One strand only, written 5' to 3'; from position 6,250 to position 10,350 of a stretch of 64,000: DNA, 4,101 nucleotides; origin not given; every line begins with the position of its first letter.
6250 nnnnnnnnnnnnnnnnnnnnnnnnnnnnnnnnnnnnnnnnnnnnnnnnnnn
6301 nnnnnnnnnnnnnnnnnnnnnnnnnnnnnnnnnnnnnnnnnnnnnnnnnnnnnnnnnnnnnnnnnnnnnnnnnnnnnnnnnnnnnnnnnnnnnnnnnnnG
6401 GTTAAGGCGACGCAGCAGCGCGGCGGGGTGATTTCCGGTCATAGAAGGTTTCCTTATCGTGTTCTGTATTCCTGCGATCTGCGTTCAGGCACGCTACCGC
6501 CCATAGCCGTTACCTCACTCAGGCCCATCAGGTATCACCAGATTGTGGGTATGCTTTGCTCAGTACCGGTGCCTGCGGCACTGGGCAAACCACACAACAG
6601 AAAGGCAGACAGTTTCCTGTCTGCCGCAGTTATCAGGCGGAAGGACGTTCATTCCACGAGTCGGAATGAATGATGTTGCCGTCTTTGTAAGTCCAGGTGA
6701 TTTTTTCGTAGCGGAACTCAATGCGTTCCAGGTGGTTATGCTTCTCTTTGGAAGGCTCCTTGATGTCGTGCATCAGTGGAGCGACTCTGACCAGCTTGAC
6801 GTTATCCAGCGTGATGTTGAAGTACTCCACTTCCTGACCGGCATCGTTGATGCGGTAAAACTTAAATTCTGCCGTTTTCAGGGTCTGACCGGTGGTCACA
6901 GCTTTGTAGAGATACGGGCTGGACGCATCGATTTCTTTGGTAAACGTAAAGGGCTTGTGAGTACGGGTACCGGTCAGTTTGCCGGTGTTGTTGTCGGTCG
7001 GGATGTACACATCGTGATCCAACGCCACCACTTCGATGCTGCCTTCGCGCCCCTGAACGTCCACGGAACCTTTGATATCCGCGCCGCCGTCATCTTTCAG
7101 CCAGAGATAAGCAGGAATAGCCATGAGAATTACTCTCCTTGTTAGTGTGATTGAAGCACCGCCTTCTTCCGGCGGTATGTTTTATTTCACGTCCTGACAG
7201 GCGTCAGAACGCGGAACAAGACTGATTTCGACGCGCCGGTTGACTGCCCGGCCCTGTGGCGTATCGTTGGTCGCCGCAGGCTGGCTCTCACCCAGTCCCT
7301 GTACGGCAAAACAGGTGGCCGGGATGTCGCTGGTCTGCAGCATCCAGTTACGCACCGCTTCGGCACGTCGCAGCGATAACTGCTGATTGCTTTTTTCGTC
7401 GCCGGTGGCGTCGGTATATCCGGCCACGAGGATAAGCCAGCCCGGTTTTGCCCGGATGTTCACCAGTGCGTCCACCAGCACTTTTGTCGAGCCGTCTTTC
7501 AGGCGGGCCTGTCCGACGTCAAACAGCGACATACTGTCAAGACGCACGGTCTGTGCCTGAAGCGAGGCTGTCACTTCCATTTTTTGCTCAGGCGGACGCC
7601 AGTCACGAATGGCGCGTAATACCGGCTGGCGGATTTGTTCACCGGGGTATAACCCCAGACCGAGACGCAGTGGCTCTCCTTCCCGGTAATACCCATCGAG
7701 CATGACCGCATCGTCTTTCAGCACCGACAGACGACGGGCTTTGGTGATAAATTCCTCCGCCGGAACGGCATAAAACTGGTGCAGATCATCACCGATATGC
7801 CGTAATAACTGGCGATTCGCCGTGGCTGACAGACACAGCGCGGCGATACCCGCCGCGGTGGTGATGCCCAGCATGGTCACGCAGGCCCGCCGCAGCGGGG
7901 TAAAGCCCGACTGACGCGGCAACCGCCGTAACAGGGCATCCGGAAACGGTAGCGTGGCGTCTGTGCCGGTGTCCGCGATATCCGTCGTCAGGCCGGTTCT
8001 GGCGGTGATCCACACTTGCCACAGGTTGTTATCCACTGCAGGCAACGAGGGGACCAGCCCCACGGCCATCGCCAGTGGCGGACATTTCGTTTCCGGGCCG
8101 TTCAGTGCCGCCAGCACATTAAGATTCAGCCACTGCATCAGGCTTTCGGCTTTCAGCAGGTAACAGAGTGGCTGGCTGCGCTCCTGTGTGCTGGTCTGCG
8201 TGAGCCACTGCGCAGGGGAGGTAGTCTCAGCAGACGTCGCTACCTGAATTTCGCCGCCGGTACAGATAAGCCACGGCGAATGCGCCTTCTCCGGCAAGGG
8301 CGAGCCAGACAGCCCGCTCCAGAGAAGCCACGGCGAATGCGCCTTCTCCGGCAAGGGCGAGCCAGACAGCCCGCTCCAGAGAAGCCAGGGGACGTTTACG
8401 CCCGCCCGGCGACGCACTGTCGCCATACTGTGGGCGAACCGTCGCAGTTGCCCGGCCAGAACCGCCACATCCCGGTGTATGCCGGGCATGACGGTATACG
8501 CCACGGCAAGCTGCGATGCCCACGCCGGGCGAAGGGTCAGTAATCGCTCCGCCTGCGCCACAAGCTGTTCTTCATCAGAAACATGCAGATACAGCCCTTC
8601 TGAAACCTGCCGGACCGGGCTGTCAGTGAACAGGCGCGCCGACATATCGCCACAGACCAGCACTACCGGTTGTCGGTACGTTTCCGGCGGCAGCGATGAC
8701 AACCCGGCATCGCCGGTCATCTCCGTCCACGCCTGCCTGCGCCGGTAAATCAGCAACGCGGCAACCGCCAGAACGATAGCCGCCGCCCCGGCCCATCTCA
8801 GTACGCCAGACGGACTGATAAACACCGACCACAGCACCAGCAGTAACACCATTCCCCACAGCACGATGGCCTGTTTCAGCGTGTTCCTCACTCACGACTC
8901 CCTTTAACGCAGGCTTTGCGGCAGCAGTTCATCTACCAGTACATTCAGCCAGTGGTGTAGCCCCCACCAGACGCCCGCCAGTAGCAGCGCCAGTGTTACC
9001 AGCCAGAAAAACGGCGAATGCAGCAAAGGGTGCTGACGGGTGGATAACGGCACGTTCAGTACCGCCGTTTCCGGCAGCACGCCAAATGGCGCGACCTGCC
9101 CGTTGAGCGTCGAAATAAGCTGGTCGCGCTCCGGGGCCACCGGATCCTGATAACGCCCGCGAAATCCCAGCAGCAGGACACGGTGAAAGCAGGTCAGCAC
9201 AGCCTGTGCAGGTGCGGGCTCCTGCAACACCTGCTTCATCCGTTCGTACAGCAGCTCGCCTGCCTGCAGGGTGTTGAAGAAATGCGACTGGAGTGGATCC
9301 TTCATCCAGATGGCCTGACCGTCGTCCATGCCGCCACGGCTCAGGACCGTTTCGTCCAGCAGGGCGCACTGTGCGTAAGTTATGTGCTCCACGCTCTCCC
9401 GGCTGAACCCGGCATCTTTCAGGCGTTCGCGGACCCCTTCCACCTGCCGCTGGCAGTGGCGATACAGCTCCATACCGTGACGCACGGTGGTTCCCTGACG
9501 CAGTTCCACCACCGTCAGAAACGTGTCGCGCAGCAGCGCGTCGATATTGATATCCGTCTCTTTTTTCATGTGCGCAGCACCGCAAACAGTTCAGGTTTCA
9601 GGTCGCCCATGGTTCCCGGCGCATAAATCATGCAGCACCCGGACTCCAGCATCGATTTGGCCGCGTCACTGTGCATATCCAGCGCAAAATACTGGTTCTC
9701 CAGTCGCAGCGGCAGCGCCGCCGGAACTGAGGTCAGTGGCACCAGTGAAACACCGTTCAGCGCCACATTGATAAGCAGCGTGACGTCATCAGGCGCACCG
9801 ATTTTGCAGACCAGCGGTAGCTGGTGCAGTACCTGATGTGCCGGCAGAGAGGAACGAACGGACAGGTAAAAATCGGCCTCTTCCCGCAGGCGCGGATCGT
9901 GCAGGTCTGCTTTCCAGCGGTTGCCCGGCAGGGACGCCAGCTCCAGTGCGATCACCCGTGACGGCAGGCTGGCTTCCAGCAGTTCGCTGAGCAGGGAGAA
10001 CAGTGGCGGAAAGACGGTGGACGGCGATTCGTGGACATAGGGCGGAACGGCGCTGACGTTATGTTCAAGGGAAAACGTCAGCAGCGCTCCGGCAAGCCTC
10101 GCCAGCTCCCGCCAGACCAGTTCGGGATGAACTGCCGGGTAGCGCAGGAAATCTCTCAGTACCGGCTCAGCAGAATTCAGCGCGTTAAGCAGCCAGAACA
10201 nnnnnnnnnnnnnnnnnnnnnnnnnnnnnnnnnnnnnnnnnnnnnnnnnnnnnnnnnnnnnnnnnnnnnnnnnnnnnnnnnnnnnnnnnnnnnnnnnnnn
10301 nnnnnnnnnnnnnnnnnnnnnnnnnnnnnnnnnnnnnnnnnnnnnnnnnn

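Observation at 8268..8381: Perfect in-frame 57-bp tandem duplication in the TagL-like gene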

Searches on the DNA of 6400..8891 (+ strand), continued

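Call 68: search_dna_similar(query=window:6400-8267:+, collection=ecoli_genomes, mode=near, max_rows=12)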
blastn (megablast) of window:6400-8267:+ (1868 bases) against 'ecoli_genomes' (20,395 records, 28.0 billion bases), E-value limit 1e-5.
Records with a match: 1309; places in all: 1312; records where one place covers at least 80% of the query: 1284.
Genomes with a match: 1309 of 5426; with a place that covers at least 80% of the query: 1284. Places per genome that has any: lowest 1, median 1, highest 2. On chromosomes: 1311 places; on plasmids: 1.
Best place of each record, by identity: >=99% 2; 95-99% 1099; 90-95% 193; 80-90% 3; 60-80% 12.
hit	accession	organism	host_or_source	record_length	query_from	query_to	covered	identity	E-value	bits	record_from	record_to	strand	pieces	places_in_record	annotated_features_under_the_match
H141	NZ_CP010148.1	Escherichia coli strain D6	dog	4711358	1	1868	100%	98.3%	0e+0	3273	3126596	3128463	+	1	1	OmpA family protein | Hcp family type VI secretion system effector | tssH: type VI secretion system ATPase TssH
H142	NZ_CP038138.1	Escherichia coli strain G3X16-2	pig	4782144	1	1868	100%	98.3%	0e+0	3273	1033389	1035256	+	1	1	OmpA family protein | Hcp family type VI secretion system effector | tssH: type VI secretion system ATPase TssH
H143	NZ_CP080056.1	Escherichia coli strain 18SZHZ655Rt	Homo sapiens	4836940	1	1868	100%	98.3%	0e+0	3273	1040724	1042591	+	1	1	OmpA family protein | Hcp family type VI secretion system effector | tssH: type VI secretion system ATPase TssH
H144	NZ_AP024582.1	Escherichia coli strain Ec387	Sus scrofa domesticus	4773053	1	1868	100%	98.3%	0e+0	3273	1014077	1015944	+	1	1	OmpA family protein | Hcp family type VI secretion system effector | tssH: type VI secretion system ATPase TssH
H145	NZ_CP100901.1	Escherichia coli strain ET826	Hoplobatrachus rugulosus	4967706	1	1868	100%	98.3%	0e+0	3273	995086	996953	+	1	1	OmpA family protein | Hcp family type VI secretion system effector | tssH: type VI secretion system ATPase TssH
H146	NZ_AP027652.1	Escherichia coli strain PSJ-42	Homo sapiens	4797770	1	1868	100%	98.3%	0e+0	3273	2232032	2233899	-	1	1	OmpA family protein | Hcp family type VI secretion system effector | tssH: type VI secretion system ATPase TssH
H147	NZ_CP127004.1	Escherichia coli strain YZ3-11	pork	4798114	1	1868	100%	98.3%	0e+0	3273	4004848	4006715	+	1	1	OmpA family protein | Hcp family type VI secretion system effector | tssH: type VI secretion system ATPase TssH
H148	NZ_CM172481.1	Escherichia coli strain GZ2408C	Gallus gallus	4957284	1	1868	100%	98.3%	0e+0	3273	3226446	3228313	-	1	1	OmpA family protein | Hcp family type VI secretion system effector | tssH: type VI secretion system ATPase TssH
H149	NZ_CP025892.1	Escherichia coli strain 503025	Homo sapiens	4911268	1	1868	100%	98.1%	0e+0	3256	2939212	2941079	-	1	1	OmpA family protein | Hcp family type VI secretion system effector | tssH: type VI secretion system ATPase TssH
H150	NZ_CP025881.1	Escherichia coli strain 503440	Homo sapiens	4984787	1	1868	100%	98.1%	0e+0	3256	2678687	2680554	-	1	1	OmpA family protein | Hcp family type VI secretion system effector | tssH: type VI secretion system ATPase TssH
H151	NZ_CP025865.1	Escherichia coli strain 504211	Homo sapiens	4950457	1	1868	100%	98.1%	0e+0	3256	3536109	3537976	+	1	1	OmpA family protein | Hcp family type VI secretion system effector | tssH: type VI secretion system ATPase TssH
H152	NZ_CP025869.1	Escherichia coli strain 503829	Homo sapiens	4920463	1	1868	100%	98.1%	0e+0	3256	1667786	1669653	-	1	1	OmpA family protein | Hcp family type VI secretion system effector | tssH: type VI secretion system ATPase TssH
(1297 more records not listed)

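Call 70: get_annotated_region(hit=H141, flank=3000)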
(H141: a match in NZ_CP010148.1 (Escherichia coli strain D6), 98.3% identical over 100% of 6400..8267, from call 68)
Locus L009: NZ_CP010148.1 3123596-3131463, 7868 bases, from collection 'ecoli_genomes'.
description: Escherichia coli strain D6 chromosome, complete genome
organism: Escherichia coli strain D6 (NCBI taxid 562)
replicon: chromosome; assembly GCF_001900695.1
host: dog; source: -; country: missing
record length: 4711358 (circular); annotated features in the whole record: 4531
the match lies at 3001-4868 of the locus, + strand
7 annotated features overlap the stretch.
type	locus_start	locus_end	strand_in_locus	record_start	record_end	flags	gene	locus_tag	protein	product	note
CDS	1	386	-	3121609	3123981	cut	-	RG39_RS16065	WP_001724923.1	type VI secretion system Vgr family protein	-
CDS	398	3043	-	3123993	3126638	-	tssH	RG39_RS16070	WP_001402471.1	type VI secretion system ATPase TssH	-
CDS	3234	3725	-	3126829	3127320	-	-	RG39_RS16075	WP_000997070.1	Hcp family type VI secretion system effector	-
CDS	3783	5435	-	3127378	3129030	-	-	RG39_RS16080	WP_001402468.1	OmpA family protein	-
CDS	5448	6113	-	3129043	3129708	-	tssL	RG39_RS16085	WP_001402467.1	type VI secretion system protein TssL, short form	-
CDS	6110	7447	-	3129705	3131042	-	tssK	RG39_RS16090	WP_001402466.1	type VI secretion system baseplate subunit TssK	-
CDS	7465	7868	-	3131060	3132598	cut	tssC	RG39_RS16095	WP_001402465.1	type VI secretion system contractile sheath large subunit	-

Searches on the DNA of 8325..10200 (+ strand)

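Call 69: search_dna_similar(query=window:8325-10200:+, collection=ecoli_genomes, mode=near, max_rows=12)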
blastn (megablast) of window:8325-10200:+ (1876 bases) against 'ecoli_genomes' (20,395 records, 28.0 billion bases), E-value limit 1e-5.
Records with a match: 1304; places in all: 1306; records where one place covers at least 80% of the query: 1294.
Genomes with a match: 1304 of 5426; with a place that covers at least 80% of the query: 1294. Places per genome that has any: lowest 1, median 1, highest 3. On chromosomes: 1305 places; on plasmids: 1.
Best place of each record, by identity: >=99% 2; 95-99% 1069; 90-95% 233.
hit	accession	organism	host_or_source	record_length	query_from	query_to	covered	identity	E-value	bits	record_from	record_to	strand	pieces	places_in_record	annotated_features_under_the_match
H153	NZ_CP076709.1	Escherichia coli O158:H23 strain CFIAFB20140388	missing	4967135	1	1876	100%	99.8%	0e+0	3443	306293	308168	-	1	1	tssL: type VI secretion system protein TssL, short form | tssK: type VI secretion system baseplate subunit TssK | OmpA family protein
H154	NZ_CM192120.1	Escherichia coli strain MEW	Pagophila eburnea (ivory gull)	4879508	1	1876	100%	99.8%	0e+0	3443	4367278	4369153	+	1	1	tssL: type VI secretion system protein TssL, short form | tssK: type VI secretion system baseplate subunit TssK | OmpA family protein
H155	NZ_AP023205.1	Escherichia coli strain TUM18781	Homo sapiens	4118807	1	1876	100%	96.9%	0e+0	3138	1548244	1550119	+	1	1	tssL: type VI secretion system protein TssL, short form | tssK: type VI secretion system baseplate subunit TssK | OmpA family protein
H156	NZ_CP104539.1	Escherichia coli strain E6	Poultry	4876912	1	1876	100%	96.9%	0e+0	3138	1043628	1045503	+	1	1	tssL: type VI secretion system protein TssL, short form | tssK: type VI secretion system baseplate subunit TssK | OmpA family protein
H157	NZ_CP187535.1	Escherichia coli strain IrN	wastewater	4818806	1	1876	100%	96.9%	0e+0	3138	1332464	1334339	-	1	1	tssL: type VI secretion system protein TssL, short form | tssK: type VI secretion system baseplate subunit TssK | OmpA family protein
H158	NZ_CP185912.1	Escherichia coli strain Cn5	Cikapundung River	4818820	1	1876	100%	96.9%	0e+0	3138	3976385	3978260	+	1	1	tssL: type VI secretion system protein TssL, short form | tssK: type VI secretion system baseplate subunit TssK | OmpA family protein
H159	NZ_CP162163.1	Escherichia coli strain STS63-1-E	Pre-washed mixed salad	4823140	1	1876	100%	96.9%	0e+0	3138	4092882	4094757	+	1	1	tssL: type VI secretion system protein TssL, short form | tssK: type VI secretion system baseplate subunit TssK | OmpA family protein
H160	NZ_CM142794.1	Escherichia coli strain GPEC1040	chicken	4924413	1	1876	100%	96.9%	0e+0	3138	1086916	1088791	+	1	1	tssL: type VI secretion system protein TssL, short form | tssK: type VI secretion system baseplate subunit TssK | OmpA family protein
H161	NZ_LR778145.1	Escherichia coli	sediment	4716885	1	1876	100%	96.9%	0e+0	3138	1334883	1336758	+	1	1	tssL: type VI secretion system protein TssL, short form | tssK: type VI secretion system baseplate subunit TssK | OmpA family protein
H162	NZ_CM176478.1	Escherichia coli strain CKJ_1000_3.1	-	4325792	1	1876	100%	96.9%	0e+0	3138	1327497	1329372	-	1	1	tssL: type VI secretion system protein TssL, short form | tssK: type VI secretion system baseplate subunit TssK | OmpA family protein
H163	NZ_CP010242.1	Escherichia coli strain S56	not applicable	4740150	1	1876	100%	96.8%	0e+0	3133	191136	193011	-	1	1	tssL: type VI secretion system protein TssL, short form | tssK: type VI secretion system baseplate subunit TssK | OmpA family protein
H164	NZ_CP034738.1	Escherichia coli strain L65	missing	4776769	1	1876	100%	96.8%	0e+0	3133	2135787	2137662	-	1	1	tssL: type VI secretion system protein TssL, short form | tssK: type VI secretion system baseplate subunit TssK | OmpA family protein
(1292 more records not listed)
